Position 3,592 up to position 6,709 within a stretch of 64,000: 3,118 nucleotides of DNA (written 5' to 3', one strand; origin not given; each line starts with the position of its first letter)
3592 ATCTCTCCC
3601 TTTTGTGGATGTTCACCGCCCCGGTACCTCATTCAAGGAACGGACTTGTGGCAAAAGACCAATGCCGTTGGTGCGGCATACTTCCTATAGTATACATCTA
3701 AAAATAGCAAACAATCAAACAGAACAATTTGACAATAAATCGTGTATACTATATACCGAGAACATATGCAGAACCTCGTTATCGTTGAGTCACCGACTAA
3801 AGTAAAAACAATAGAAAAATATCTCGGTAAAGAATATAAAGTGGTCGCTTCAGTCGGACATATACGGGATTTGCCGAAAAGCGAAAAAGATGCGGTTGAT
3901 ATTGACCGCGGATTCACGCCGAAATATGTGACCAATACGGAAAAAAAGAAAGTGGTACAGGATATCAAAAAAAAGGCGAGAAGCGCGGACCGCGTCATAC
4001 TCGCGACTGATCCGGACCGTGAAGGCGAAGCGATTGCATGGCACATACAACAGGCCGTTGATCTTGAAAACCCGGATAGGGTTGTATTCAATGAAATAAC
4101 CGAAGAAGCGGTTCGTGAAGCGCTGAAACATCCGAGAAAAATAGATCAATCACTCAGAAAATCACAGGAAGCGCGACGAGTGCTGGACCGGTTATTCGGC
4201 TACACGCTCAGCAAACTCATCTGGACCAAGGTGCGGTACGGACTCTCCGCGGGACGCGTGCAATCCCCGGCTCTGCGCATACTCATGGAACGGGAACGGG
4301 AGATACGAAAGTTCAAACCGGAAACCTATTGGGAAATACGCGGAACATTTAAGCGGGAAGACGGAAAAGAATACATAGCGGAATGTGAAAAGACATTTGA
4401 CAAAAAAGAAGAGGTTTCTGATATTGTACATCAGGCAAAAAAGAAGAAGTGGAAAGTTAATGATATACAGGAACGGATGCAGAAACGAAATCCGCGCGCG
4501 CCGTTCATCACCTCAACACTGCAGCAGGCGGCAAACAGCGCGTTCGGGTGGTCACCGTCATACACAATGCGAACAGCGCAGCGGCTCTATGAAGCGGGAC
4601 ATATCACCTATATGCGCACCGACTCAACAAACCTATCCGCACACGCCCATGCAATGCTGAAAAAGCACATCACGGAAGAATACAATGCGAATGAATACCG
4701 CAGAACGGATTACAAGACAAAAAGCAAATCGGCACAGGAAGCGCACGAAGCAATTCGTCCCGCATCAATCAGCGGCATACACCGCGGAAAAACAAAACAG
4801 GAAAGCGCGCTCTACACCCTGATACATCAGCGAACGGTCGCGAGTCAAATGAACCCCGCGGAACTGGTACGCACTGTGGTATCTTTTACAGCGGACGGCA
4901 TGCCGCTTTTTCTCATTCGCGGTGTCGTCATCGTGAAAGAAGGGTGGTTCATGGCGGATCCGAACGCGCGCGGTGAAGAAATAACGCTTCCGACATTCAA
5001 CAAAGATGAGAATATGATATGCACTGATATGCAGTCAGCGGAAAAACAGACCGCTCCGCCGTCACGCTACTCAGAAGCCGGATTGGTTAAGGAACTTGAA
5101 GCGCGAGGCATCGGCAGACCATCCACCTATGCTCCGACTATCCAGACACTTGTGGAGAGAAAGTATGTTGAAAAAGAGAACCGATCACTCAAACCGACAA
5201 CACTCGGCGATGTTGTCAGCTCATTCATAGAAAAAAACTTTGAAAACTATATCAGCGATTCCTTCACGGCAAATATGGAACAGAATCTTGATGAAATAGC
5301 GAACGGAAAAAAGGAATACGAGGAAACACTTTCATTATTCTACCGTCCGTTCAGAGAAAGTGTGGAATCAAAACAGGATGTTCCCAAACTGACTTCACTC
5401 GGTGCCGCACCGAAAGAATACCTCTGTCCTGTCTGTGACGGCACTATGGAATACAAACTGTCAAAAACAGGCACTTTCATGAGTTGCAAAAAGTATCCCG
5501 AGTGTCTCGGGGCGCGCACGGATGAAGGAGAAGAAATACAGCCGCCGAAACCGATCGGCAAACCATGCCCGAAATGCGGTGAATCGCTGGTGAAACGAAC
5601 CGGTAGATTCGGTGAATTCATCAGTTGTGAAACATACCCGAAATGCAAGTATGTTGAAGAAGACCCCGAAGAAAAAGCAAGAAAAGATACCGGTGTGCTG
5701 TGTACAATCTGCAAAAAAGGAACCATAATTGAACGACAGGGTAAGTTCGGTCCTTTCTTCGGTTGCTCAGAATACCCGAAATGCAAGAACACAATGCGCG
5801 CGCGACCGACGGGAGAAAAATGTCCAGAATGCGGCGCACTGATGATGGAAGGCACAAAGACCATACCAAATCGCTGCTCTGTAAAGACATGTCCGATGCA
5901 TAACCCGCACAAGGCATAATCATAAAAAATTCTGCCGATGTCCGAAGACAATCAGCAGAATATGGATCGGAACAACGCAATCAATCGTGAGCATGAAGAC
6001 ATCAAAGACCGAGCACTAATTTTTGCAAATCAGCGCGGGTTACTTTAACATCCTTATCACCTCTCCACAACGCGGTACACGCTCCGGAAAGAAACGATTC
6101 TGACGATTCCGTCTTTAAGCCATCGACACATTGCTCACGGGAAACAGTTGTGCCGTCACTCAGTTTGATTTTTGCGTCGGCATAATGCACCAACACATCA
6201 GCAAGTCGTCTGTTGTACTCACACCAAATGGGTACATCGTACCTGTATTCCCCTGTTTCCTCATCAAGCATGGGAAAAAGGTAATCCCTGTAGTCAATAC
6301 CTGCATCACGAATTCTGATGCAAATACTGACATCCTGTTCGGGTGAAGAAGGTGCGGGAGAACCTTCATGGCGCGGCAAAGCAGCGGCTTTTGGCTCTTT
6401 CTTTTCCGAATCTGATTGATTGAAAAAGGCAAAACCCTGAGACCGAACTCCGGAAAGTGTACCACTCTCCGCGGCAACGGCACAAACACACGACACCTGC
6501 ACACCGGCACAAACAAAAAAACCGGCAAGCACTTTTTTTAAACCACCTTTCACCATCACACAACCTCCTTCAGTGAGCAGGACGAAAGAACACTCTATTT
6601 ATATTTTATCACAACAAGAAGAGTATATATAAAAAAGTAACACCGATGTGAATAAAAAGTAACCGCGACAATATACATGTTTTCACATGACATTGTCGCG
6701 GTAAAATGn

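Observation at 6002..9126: Three tandem secreted proteins share a previously unnamed Cys-containing C-terminal domain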

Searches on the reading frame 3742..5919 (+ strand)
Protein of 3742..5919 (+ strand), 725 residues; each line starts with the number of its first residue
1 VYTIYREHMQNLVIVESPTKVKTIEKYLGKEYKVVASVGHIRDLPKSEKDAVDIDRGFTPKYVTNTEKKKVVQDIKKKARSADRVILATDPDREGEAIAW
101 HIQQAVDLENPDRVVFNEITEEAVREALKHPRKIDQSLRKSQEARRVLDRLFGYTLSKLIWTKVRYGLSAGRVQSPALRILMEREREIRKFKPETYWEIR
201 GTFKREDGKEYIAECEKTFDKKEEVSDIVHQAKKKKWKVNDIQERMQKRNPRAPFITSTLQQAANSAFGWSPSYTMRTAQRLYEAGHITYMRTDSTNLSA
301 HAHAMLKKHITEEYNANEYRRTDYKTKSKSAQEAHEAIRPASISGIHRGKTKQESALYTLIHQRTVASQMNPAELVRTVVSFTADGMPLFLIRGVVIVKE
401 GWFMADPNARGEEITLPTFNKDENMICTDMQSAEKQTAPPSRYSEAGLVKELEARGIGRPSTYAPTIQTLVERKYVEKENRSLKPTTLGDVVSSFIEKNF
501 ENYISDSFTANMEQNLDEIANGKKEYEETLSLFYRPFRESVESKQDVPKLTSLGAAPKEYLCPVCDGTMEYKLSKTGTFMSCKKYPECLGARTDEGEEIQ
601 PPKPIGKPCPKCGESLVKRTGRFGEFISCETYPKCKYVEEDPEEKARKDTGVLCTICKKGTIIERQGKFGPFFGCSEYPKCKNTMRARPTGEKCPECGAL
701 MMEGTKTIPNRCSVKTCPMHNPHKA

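Call 44: find_related_loci(query=window:3742-5919:+, collection=genome_contigs, flank=6000)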
Query window:3742-5919:+ (725 aa) in genome_contigs; peptide patterns used: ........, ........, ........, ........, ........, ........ (x = any residue, [..] = any of these).
50 stretches matched a pattern; 3 encode a relative of the query (tblastn E <= 1e-3); 3 distinct loci.
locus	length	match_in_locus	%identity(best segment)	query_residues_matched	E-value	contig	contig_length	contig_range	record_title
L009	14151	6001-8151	78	8-724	0e+0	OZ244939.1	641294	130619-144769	MAG: Candidatus Paceibacterota bacterium isolate 42719d17-90dc-4aa8-9b60-4e7b6e23aec2 genome assembly, chromosome: 1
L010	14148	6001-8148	75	9-724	0e+0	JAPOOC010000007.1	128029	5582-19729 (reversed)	MAG: Candidatus Kaiserbacteria bacterium isolate APA_bin_25 c_000000560033, whole genome shotgun sequence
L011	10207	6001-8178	56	12-724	0e+0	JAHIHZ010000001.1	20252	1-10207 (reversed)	MAG: Patescibacteria group bacterium isolate KR11_S3.mb.10 KR11_S3.mb.10_k141_5178, whole genome shotgun sequence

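Call 53: search_protein_families(library=pfam, proteins=[L009:8162-9649:-], max_evalue=0.01)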
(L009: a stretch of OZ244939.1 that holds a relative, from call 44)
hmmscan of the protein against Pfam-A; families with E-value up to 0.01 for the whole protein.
L009:8162-9649:- (495 aa): 3 families
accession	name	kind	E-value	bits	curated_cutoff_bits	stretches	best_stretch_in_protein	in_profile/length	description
PF13517.12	FG-GAP_3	-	5.3e-05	24.2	26.9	0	436-466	26-60/61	FG-GAP-like repeat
PF13570.13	Beta-prop_ACSF4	-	0.003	17.5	133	0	219-290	105-168/329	Beta-alanine-activating enzyme, beta-propeller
PF01839.29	FG-GAP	-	0.0055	17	22.1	0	308-323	4-19/37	FG-GAP repeat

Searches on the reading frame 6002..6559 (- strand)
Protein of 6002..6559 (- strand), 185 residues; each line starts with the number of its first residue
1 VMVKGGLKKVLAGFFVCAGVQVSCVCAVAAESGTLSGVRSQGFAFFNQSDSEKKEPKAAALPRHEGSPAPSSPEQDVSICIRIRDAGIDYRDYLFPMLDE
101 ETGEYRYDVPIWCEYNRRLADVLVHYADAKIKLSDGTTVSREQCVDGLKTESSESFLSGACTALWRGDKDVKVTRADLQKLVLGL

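Call 7: search_protein_families(library=pfam, proteins=[window:6002-6559:-], max_evalue=1)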
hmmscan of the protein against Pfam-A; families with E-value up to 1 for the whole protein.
window:6002-6559:- (185 aa): 0 families
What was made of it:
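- On Type IV pilins (N_methyl, PF07963): Neither has an N_methyl hit (call 7).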

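Call 8: search_protein_families(library=ncbifam, proteins=[window:6002-6559:-], max_evalue=1)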
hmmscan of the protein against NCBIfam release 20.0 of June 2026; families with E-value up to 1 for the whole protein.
window:6002-6559:- (185 aa): 0 families
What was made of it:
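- On Other curated C-terminal sorting domains (PEP-CTERM, T9SS C-terminal domain and similar): NCBIfam gave 0 families at E up to 1 for all three proteins (call 8).
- Closest known: C-terminal sorting signals. Different: NCBIfam and Pfam gave no hit (calls 7, 8).
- NCBIfam gave no match of any kind at E up to 1 (call 8).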

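Call 64: search_protein_families(library=phrogs, proteins=[window:6002-6559:-], max_evalue=0.1)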
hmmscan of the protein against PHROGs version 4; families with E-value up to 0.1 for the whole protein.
window:6002-6559:- (185 aa): 0 families

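Call 65: search_protein_families(library=padloc, proteins=[window:6002-6559:-], max_evalue=0.1)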
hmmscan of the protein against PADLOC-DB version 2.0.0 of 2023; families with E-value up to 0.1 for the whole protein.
window:6002-6559:- (185 aa): 0 families
